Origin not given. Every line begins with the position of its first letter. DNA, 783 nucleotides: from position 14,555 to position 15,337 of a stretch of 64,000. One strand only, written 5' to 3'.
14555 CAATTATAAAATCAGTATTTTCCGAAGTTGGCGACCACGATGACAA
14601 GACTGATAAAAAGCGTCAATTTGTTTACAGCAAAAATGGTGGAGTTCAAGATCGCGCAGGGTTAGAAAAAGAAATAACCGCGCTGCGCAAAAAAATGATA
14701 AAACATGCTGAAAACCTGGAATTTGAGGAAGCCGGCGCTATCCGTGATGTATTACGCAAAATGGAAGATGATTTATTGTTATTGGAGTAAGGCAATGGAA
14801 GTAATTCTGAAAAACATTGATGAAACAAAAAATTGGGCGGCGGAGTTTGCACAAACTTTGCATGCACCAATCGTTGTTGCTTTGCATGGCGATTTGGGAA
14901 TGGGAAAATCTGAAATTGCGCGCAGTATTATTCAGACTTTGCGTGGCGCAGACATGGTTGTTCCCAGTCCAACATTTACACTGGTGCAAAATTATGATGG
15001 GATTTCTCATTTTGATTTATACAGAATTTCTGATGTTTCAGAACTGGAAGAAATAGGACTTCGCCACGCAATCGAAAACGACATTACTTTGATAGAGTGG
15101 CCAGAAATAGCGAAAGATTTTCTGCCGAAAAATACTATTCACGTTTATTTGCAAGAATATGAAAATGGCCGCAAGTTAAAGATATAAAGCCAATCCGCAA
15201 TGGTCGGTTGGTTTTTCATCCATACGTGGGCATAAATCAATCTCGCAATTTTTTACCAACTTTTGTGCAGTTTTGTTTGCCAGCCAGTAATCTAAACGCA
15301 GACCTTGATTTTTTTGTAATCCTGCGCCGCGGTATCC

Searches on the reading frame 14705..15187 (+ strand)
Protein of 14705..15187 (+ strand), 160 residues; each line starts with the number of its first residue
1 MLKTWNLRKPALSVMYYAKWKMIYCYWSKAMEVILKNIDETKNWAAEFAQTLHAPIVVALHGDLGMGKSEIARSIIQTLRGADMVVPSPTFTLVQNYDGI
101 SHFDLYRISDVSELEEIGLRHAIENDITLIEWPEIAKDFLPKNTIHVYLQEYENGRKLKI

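Call 90: search_protein_families(library=pfam, proteins=[window:14705-15187:+], max_evalue=0.001)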
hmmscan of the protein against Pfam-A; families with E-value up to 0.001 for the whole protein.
window:14705-15187:+ (160 aa): 1 family
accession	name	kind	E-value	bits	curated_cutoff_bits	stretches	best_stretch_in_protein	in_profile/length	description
PF02367.23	TsaE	-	8.3e-33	113.5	26.6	1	36-156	2-126/128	Threonylcarbamoyl adenosine biosynthesis protein TsaE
